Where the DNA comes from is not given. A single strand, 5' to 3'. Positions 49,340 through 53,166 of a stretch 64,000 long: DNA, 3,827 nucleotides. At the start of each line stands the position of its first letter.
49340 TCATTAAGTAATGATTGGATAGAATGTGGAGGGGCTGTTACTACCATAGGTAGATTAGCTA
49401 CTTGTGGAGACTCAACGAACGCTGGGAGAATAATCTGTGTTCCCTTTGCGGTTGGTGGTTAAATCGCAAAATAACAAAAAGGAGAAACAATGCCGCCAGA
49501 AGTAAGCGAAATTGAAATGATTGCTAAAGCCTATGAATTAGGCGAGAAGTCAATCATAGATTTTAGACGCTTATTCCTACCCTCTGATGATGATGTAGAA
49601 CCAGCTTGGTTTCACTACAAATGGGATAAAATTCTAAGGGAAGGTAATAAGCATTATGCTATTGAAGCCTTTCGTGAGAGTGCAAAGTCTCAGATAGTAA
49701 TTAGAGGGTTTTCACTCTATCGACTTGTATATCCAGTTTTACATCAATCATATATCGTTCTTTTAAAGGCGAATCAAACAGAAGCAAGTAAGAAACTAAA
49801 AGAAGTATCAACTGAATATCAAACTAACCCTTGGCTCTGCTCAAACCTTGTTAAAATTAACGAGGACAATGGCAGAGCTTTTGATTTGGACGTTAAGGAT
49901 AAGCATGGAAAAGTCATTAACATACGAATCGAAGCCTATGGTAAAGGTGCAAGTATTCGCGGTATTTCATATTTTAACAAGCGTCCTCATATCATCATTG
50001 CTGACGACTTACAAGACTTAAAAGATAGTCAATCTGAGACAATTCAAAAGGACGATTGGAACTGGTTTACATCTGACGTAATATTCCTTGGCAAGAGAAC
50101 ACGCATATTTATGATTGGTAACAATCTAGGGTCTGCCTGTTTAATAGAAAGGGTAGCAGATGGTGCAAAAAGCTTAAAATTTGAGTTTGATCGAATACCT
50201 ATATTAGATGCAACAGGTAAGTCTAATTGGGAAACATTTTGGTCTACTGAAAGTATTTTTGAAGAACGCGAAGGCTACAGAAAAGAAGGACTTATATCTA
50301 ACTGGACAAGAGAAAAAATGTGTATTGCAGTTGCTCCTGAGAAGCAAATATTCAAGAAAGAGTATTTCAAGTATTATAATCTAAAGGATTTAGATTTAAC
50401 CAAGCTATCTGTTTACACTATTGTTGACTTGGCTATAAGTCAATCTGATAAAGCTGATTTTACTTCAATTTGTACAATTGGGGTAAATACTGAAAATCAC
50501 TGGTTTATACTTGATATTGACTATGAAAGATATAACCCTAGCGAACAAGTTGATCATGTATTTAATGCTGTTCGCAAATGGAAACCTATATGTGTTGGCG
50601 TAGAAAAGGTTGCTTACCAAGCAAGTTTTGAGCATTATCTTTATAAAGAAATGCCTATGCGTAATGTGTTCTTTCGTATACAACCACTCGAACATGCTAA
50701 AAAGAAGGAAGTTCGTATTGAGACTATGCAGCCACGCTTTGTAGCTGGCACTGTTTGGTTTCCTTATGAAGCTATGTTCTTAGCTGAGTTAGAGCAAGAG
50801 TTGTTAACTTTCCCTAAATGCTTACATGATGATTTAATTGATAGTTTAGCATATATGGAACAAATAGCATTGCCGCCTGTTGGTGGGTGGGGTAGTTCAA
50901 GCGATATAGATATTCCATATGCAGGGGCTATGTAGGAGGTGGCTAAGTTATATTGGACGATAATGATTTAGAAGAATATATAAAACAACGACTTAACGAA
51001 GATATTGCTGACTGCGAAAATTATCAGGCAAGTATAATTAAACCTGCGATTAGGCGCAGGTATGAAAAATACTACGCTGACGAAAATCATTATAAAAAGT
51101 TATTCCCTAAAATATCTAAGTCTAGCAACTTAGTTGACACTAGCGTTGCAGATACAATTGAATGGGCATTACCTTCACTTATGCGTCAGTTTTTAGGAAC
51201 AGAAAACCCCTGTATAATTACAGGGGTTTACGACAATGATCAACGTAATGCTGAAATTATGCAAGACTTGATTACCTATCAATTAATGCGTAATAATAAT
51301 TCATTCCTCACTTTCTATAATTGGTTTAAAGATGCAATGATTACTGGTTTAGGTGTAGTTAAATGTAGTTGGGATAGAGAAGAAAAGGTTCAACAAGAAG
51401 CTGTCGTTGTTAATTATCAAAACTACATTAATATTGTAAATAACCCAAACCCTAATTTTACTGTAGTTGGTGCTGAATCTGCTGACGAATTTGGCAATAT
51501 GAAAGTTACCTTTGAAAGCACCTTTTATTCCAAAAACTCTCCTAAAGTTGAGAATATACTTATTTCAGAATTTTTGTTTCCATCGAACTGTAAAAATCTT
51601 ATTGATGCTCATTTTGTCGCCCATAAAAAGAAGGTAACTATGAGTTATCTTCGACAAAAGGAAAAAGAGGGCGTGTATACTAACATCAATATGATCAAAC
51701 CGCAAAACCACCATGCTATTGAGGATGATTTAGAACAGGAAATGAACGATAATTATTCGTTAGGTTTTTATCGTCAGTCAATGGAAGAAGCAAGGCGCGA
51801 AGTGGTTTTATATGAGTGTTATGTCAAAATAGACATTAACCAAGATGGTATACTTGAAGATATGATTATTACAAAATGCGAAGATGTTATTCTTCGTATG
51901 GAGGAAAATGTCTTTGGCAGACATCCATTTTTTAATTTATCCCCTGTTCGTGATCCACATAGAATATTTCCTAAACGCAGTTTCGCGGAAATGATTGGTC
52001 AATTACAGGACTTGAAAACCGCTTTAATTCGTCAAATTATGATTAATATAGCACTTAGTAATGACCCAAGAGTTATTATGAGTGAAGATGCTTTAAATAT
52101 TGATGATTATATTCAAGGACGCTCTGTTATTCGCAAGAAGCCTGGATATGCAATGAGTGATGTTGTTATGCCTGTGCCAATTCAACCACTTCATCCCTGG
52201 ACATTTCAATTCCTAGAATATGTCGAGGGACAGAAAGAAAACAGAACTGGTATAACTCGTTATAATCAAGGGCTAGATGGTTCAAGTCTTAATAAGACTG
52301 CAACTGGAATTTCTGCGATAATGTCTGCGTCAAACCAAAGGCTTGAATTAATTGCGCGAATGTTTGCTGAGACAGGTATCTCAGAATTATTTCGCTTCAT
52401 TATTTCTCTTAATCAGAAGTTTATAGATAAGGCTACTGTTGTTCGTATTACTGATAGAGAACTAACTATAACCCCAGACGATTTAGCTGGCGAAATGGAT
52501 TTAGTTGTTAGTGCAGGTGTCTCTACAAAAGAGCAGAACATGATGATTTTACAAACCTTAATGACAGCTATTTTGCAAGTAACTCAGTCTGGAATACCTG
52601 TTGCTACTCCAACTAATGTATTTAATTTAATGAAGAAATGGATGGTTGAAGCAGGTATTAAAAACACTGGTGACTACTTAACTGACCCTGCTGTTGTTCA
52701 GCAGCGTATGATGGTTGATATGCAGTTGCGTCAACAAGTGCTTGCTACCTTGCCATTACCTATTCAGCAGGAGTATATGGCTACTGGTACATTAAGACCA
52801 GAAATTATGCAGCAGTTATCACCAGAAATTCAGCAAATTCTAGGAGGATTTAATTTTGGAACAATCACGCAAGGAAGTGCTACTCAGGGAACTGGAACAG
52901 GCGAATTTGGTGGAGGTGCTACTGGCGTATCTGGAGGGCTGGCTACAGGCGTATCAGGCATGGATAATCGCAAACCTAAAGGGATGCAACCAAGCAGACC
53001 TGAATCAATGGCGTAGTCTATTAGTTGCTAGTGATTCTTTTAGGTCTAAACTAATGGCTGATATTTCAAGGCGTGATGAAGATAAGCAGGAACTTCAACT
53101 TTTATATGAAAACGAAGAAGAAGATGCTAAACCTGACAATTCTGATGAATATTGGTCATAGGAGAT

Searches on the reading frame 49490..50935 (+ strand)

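Call 28: search_protein_families(library=phrogs, proteins=[window:49490-50935:+], max_evalue=0.00001)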
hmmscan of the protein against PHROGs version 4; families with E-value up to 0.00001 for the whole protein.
window:49490-50935:+ (481 aa): 3 families
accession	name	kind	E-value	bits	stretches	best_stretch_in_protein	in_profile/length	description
phrog_38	-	head and packaging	1.9e-74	252.7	1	9-464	261-707/760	terminase large subunit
phrog_5573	-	head and packaging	7.9e-17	62.5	1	235-455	16-229/250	terminase large subunit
phrog_20726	-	unknown function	5.6e-11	43.5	1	306-454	1-167/199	-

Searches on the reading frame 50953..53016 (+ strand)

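Call 28: search_protein_families(library=phrogs, proteins=[window:50953-53016:+], max_evalue=0.00001)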
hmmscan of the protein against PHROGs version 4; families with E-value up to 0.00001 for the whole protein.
window:50953-53016:+ (687 aa): 3 families
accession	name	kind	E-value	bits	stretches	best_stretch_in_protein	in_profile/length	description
phrog_1216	-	head and packaging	2.8e-113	380.9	1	8-593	14-611/714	portal protein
phrog_332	-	connector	6.9e-18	65.3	1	8-598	8-529/560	head-tail adaptor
phrog_156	-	head and packaging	2e-07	30.8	0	352-572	321-563/681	portal protein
